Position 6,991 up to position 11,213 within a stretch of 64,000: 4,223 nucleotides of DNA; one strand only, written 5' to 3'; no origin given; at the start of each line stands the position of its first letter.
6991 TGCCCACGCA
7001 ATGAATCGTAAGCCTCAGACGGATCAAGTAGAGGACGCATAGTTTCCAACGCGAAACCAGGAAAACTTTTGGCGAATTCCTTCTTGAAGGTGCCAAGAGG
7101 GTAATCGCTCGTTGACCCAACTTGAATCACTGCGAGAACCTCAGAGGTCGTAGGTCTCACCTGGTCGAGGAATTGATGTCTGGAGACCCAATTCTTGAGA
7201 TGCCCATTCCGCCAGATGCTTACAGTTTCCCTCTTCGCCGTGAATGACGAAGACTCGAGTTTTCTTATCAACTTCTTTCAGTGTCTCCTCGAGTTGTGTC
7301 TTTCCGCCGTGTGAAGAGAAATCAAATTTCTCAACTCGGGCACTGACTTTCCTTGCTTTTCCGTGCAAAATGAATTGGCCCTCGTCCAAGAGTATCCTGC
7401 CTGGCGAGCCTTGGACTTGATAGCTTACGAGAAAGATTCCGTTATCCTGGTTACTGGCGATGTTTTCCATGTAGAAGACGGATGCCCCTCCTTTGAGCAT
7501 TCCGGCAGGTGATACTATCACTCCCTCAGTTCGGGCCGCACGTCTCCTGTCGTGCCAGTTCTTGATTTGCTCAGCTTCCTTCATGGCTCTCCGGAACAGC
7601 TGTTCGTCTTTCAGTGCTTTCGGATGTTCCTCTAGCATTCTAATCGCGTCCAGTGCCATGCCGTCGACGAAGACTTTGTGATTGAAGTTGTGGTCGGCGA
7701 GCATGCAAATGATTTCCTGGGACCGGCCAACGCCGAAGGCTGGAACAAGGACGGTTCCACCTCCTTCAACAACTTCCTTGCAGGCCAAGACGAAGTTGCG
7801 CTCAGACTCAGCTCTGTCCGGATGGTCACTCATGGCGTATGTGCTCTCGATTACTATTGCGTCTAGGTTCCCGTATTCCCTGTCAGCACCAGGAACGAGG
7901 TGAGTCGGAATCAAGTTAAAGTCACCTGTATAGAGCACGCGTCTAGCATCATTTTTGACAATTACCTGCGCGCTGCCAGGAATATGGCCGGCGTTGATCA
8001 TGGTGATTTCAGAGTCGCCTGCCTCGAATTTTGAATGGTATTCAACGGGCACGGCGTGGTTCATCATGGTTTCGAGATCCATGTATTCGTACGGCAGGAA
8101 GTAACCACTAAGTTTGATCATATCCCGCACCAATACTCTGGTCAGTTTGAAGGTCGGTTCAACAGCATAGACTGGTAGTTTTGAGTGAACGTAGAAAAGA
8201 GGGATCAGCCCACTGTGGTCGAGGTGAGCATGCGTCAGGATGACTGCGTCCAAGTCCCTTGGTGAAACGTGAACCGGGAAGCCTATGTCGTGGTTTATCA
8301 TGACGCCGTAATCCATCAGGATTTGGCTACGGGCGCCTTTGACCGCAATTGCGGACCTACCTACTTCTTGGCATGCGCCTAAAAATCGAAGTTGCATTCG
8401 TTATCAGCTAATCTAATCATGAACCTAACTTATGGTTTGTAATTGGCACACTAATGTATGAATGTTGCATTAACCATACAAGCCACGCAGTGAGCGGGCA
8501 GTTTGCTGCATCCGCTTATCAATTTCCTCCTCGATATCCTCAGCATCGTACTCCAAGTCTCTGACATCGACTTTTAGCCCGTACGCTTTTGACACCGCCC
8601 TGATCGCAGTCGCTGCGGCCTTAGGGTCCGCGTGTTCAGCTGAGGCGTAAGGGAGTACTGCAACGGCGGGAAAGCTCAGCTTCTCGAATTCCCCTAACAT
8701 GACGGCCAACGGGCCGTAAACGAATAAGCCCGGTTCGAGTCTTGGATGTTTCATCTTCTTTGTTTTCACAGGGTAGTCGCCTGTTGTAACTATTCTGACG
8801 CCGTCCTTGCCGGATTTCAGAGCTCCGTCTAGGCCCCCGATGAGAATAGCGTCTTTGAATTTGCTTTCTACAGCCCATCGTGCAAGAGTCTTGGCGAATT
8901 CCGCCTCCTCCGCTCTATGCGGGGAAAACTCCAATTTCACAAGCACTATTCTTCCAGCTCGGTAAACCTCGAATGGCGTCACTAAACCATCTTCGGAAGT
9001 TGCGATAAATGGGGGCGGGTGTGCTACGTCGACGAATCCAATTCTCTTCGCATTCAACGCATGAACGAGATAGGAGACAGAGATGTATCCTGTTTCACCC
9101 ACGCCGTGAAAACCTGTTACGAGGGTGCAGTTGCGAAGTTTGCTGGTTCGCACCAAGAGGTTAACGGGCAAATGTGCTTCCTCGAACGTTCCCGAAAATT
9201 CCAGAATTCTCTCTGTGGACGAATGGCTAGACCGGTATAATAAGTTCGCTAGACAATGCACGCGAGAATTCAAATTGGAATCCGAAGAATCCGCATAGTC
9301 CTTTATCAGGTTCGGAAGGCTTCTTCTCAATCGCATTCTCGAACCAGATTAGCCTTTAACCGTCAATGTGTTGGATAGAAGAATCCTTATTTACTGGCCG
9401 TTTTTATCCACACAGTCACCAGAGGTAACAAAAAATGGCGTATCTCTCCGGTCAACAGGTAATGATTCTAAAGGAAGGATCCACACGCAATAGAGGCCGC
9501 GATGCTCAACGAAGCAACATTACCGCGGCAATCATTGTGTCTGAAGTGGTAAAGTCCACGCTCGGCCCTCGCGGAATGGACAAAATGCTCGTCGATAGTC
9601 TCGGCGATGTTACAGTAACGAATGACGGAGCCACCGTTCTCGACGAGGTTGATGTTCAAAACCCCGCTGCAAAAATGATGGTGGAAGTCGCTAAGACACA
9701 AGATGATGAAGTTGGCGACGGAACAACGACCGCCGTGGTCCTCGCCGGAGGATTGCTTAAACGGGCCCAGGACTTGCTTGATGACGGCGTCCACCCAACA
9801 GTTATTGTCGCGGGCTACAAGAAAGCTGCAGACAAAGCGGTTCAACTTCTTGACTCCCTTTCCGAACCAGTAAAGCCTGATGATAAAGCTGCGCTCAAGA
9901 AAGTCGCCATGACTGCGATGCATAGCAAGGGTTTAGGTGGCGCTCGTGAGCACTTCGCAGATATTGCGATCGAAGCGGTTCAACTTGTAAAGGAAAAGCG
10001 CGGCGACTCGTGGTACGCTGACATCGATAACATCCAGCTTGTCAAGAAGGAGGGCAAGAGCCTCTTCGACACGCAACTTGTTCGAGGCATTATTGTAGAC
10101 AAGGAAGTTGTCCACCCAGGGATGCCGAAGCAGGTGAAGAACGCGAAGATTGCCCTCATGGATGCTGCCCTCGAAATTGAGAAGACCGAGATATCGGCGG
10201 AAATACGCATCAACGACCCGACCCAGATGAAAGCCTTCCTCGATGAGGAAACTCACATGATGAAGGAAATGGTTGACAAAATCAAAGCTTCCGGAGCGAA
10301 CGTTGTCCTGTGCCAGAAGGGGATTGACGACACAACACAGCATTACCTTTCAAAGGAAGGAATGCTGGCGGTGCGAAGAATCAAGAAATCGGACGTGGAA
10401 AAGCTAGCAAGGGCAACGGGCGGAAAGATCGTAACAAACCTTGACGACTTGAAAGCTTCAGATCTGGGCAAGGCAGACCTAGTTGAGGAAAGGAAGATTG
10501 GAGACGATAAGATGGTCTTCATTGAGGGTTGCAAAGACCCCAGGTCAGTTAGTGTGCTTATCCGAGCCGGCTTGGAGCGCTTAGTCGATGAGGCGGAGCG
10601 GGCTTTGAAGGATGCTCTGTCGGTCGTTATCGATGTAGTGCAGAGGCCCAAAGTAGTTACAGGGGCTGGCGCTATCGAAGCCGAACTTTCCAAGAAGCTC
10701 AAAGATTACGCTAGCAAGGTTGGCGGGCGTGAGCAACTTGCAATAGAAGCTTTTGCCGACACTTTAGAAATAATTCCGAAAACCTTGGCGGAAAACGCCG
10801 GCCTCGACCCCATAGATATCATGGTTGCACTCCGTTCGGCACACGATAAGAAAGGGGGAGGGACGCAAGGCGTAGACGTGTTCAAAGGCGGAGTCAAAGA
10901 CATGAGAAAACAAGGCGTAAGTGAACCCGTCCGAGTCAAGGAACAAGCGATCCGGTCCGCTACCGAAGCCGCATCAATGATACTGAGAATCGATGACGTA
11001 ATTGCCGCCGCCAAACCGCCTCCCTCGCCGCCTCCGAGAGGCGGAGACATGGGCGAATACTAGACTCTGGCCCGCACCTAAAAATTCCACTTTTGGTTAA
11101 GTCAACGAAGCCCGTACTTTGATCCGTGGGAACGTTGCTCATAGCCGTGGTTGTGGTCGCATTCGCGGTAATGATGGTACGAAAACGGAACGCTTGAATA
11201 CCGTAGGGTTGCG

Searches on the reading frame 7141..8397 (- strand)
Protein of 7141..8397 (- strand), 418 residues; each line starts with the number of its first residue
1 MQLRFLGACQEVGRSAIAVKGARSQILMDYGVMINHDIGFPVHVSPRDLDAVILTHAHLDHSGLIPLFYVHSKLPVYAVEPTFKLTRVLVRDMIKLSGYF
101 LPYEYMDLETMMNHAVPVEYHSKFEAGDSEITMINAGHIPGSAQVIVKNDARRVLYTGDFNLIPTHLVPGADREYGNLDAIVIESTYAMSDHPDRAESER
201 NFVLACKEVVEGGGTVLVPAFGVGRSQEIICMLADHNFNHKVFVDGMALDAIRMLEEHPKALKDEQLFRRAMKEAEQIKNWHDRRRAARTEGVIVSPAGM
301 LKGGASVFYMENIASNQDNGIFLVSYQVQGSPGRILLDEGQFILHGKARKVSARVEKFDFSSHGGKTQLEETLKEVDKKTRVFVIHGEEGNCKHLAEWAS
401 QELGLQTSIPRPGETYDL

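Call 57: search_protein_families(library=pfam, proteins=[window:7141-8397:-], max_evalue=0.00001)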
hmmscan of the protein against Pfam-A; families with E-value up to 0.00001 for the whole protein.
window:7141-8397:- (418 aa): 5 families
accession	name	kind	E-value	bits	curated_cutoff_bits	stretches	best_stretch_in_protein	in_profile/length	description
PF10996.14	Beta-Casp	-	9e-15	55.7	27.7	1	227-335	2-119/120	Beta-Casp domain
PF07521.17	RMMBL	-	3e-13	50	21.6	1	350-410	3-63/63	Zn-dependent metallo-hydrolase RNA specificity domain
PF00753.33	Lactamase_B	-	1.1e-12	48.7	22.7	1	42-167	37-157/196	Metallo-beta-lactamase superfamily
PF12706.13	Lactamase_B_2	-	2.4e-12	47.3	27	1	45-194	27-173/200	Beta-lactamase superfamily domain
PF16661.11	Lactamase_B_6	-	1.4e-10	41.3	27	1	25-163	8-165/193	Metallo-beta-lactamase superfamily domain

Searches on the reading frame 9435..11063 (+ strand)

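Call 57: search_protein_families(library=pfam, proteins=[window:9435-11063:+], max_evalue=0.00001)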
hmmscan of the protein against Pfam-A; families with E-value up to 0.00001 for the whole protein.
window:9435-11063:+ (542 aa): 1 family
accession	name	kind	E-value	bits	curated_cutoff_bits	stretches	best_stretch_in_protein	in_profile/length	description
PF00118.29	Cpn60_TCP1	-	8.6e-185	615.5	34.3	1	35-526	1-489/490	TCP-1/cpn60 chaperonin family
